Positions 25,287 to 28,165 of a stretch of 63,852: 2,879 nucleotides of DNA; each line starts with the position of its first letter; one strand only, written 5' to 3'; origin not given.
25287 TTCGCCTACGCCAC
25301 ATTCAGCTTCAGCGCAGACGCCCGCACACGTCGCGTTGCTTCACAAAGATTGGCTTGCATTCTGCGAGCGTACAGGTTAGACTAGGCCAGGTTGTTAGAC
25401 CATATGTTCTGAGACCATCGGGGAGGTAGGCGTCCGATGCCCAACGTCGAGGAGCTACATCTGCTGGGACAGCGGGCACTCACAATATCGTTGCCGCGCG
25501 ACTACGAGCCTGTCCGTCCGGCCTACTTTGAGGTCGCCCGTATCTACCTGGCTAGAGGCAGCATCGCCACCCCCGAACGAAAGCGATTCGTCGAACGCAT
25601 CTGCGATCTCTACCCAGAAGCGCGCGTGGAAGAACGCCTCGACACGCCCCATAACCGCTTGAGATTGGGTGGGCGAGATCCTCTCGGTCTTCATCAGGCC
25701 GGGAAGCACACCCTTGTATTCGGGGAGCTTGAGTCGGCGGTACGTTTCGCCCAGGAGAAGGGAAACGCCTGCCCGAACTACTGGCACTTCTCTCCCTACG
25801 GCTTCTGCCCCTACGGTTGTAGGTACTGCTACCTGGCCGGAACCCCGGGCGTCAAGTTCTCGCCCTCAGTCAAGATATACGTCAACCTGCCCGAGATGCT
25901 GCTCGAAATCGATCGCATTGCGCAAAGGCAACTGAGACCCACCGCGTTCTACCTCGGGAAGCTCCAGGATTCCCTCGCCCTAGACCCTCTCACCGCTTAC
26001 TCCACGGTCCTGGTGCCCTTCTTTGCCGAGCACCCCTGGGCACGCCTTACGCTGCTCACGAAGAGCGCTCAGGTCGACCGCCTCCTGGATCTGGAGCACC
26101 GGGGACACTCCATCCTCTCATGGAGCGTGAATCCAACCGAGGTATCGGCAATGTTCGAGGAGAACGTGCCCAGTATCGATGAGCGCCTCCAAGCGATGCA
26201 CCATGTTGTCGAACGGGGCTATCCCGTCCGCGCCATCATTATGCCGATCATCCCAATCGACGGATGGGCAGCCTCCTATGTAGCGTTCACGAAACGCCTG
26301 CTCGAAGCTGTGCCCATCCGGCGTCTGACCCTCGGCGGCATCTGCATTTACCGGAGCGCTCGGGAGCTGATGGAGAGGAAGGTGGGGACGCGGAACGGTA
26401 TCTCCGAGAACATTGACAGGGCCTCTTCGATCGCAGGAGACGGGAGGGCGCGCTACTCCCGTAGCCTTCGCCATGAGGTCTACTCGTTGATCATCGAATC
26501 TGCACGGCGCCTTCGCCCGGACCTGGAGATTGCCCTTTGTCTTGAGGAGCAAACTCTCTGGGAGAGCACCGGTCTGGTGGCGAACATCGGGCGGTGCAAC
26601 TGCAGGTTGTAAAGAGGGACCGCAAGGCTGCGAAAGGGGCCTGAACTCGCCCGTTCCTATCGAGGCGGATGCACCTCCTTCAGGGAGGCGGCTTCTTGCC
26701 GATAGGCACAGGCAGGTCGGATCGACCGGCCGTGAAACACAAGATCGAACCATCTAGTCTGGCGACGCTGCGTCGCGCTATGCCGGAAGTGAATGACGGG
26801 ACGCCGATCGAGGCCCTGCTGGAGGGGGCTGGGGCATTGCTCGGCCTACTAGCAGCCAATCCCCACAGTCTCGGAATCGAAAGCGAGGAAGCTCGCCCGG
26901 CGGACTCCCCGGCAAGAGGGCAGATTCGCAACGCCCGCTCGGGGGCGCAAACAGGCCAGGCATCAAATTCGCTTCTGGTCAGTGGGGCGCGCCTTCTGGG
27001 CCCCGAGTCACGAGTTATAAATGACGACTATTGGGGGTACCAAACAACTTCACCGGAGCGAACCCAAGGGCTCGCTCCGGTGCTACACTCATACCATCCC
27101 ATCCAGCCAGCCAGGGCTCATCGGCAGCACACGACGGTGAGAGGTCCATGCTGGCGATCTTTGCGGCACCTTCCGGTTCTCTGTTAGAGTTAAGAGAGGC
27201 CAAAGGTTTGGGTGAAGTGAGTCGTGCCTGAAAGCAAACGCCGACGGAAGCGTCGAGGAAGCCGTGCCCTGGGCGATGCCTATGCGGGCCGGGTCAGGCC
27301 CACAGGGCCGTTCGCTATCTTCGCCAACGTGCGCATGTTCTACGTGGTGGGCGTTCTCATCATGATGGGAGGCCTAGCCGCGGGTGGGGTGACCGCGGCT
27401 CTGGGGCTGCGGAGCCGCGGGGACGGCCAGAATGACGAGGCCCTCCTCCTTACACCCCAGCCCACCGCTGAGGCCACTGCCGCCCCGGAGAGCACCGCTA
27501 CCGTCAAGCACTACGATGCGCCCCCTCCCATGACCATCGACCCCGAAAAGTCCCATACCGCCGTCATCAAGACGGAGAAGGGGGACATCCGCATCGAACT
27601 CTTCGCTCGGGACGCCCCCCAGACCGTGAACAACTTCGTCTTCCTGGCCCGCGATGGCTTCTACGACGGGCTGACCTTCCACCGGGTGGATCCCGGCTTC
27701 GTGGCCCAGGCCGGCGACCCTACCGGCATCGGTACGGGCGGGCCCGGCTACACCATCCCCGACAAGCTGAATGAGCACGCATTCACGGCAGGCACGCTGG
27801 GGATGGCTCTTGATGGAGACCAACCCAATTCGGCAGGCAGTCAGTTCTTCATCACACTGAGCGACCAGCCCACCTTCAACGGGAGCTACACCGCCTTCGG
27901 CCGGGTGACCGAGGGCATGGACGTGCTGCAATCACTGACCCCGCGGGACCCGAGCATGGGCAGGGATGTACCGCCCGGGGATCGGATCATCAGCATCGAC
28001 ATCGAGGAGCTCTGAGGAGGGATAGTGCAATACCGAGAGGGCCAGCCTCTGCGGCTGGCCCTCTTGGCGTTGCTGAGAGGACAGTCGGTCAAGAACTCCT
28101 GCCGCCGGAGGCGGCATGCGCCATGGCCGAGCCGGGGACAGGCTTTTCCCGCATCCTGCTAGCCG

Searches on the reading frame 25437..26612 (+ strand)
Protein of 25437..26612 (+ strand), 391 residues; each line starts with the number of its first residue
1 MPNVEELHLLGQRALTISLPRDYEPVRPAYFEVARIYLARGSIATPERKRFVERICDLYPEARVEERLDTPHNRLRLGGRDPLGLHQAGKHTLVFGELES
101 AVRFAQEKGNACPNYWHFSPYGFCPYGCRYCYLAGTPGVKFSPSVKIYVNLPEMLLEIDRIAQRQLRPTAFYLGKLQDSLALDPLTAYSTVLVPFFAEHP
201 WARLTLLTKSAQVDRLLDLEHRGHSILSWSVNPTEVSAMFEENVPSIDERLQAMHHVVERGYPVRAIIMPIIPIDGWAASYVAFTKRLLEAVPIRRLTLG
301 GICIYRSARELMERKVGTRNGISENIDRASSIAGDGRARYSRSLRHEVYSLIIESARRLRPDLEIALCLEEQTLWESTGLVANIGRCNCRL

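Call 74: search_protein_families(library=pfam, proteins=[window:25437-26612:+], max_evalue=0.001)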
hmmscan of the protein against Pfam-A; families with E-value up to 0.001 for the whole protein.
window:25437-26612:+ (391 aa): 2 families
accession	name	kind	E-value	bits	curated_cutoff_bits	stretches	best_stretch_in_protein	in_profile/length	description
PF20903.3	SPL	-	1.3e-33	116.7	27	1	53-293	19-255/338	Spore photoproduct lyase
PF04055.27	Radical_SAM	-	0.00011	22.8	29.5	1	119-273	2-152/166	Radical SAM superfamily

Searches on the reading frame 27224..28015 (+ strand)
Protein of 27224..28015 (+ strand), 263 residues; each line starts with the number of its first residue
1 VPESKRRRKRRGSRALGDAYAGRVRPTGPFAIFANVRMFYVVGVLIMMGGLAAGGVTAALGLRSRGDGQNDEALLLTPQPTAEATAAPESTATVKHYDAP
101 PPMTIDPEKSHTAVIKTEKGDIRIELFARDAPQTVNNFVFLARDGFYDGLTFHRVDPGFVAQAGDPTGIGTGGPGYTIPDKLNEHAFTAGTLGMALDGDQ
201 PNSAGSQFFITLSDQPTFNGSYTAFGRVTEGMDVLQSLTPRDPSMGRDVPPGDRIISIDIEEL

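Call 22: search_protein_families(library=pfam, proteins=[window:27224-28015:+], max_evalue=10)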
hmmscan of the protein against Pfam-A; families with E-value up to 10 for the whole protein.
window:27224-28015:+ (263 aa): 1 family
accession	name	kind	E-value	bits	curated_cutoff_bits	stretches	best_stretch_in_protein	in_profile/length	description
PF00160.26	Pro_isomerase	-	7.6e-42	143.7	21.7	1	114-245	3-144/159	Cyclophilin type peptidyl-prolyl cis-trans isomerase/CLD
